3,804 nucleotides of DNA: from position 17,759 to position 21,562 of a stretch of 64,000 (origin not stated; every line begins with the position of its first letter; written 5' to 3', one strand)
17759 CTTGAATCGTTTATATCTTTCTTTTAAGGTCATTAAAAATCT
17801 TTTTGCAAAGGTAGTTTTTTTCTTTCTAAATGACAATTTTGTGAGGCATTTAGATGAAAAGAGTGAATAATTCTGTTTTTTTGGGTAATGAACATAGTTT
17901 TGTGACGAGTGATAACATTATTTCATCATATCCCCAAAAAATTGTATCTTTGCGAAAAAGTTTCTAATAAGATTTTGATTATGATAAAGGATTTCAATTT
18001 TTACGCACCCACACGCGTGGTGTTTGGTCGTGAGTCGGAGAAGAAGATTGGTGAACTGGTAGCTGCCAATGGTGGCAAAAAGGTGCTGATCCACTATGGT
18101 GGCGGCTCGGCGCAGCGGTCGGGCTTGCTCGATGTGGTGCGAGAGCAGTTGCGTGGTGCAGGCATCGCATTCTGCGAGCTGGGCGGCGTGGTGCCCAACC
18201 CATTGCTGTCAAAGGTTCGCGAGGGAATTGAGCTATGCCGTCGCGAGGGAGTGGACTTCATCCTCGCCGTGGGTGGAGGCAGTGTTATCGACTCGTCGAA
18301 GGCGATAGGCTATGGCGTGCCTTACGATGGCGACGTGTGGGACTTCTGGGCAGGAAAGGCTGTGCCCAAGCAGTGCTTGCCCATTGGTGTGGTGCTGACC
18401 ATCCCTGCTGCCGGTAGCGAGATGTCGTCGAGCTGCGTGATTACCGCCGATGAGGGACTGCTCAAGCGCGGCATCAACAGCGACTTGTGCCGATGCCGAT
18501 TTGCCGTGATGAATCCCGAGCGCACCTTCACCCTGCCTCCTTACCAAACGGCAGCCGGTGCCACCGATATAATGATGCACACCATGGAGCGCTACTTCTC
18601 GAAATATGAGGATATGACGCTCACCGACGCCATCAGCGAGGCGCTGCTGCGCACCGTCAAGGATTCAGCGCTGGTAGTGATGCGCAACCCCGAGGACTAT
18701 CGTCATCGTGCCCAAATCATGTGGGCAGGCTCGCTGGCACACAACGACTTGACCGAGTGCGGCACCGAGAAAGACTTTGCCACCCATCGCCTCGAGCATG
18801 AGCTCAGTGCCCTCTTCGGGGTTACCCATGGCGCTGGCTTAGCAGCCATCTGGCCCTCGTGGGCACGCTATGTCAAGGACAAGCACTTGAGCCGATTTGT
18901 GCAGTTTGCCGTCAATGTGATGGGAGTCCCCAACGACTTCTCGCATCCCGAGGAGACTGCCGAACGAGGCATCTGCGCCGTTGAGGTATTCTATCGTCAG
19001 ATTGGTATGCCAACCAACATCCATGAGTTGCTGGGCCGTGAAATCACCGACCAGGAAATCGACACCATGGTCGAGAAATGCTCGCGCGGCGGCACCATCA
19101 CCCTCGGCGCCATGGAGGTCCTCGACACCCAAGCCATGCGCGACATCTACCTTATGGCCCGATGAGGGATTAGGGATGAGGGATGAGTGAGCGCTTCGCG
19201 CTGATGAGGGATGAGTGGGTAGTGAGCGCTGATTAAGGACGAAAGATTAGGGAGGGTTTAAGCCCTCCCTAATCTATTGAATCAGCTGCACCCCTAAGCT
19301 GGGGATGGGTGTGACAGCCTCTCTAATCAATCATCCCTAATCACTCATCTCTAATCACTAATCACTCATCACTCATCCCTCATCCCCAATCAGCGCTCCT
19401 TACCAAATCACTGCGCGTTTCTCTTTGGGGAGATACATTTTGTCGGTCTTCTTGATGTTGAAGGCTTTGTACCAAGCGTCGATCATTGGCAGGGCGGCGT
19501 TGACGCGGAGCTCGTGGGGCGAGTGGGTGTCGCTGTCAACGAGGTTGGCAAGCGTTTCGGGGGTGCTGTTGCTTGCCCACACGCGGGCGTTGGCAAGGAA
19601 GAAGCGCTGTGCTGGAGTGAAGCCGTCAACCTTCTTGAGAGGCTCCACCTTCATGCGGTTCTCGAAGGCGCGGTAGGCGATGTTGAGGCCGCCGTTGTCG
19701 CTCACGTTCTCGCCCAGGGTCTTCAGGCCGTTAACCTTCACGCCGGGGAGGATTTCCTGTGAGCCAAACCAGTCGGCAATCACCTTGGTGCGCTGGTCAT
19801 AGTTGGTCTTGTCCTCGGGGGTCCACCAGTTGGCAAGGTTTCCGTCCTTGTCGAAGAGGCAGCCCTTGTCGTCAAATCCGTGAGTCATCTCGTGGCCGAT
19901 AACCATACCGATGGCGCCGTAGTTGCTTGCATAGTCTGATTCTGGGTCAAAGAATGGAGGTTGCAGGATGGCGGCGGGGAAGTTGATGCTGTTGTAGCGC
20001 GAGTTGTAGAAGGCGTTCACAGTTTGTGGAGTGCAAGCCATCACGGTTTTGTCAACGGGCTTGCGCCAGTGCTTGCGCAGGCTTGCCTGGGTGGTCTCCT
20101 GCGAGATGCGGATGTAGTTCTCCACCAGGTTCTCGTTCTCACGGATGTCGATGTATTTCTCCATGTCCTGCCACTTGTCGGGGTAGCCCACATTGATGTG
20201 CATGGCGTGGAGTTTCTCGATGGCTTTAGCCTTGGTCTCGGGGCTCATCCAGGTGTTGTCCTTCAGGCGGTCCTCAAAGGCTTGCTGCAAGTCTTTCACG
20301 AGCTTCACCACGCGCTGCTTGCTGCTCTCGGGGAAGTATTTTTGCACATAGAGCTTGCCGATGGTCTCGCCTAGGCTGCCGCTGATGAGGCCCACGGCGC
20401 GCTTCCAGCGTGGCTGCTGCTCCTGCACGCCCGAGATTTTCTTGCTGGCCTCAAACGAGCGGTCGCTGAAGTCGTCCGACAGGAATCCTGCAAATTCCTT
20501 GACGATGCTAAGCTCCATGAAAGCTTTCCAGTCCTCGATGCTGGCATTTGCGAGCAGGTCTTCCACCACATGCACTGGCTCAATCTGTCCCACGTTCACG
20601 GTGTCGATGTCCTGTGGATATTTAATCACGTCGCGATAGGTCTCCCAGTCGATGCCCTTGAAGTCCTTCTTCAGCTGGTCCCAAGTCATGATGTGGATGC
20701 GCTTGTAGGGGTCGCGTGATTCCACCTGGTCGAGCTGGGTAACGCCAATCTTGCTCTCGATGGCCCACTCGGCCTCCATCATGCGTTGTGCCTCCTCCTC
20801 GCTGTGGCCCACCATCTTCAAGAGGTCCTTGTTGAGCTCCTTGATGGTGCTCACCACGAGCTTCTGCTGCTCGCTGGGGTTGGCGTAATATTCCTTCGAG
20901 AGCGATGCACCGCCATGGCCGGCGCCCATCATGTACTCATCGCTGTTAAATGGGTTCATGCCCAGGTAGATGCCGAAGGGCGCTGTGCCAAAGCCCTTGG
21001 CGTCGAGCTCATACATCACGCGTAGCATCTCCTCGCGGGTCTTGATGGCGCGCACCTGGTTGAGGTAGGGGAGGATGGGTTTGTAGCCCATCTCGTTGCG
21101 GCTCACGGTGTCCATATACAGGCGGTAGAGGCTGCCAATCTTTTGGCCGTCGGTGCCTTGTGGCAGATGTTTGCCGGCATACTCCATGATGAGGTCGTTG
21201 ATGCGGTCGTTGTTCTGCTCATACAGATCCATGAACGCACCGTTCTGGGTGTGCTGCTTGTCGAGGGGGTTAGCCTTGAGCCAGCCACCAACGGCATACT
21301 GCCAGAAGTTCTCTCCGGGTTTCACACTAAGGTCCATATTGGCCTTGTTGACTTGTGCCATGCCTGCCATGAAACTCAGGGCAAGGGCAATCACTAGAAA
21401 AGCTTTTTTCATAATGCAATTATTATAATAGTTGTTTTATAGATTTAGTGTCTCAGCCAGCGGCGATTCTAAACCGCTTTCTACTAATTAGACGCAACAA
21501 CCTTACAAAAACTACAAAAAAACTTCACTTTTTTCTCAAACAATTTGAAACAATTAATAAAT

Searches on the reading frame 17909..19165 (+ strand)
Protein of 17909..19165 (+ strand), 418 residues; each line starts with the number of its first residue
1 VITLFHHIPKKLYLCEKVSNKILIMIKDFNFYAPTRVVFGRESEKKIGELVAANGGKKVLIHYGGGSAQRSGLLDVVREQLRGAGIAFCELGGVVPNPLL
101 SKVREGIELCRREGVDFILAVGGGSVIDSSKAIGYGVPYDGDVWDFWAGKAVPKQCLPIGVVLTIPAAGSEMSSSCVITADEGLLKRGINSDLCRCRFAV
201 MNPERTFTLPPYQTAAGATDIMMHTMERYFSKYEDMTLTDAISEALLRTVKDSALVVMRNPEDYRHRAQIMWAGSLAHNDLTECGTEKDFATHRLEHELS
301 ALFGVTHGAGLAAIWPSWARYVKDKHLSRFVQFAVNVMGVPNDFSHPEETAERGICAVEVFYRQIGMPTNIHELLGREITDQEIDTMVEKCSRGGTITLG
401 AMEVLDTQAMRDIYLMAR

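Call 17: search_protein_families(library=pfam, proteins=[window:17909-19165:+])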
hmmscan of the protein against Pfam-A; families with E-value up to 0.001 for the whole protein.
window:17909-19165:+ (418 aa): 3 families
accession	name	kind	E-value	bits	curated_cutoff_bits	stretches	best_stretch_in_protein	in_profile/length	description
PF00465.25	Fe-ADH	-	3.8e-43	147.4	31.3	1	34-203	1-168/168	Iron-containing alcohol dehydrogenase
PF25137.1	ADH_Fe_C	-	2.9e-24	86.3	27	1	214-392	1-169/194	Fe-containing alcohol dehydrogenase family, C-terminal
PF13685.12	Fe-ADH_2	-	1.9e-08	34.9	28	1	39-135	2-95/149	Iron-containing alcohol dehydrogenase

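Call 51: find_encoding_contigs(protein=window:17909-19165:+, flank=2500, max_places=10)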
Protein window:17909-19165:+ (418 aa): no gene with exactly this product is on record in the collection.

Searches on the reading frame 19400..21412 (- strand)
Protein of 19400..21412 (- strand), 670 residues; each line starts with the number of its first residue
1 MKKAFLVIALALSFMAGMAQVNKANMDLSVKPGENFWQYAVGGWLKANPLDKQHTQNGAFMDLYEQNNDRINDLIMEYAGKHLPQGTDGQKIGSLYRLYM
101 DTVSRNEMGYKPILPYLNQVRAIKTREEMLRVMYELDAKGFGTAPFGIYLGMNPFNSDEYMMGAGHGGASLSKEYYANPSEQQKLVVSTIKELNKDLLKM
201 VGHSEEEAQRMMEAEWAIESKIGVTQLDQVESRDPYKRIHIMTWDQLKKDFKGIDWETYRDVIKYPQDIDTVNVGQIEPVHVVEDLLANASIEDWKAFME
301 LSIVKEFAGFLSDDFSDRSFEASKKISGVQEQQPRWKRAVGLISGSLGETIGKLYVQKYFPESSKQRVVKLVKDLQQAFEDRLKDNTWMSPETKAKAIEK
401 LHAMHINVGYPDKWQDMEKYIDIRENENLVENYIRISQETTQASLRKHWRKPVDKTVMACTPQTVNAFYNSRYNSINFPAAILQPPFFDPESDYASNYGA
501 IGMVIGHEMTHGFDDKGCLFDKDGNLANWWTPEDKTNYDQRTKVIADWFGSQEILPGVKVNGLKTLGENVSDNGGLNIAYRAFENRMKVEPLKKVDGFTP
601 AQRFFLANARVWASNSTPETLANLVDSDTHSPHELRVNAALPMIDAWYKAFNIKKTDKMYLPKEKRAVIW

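Call 17: search_protein_families(library=pfam, proteins=[window:19400-21412:-])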
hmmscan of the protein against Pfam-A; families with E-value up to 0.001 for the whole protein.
window:19400-21412:- (670 aa): 2 families
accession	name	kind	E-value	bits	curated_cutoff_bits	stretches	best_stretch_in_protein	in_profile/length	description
PF05649.18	Peptidase_M13_N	-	2.6e-99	333.7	32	1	32-411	1-381/381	Peptidase family M13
PF01431.27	Peptidase_M13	-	6.1e-65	219.1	24.5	1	466-666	1-204/205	Peptidase family M13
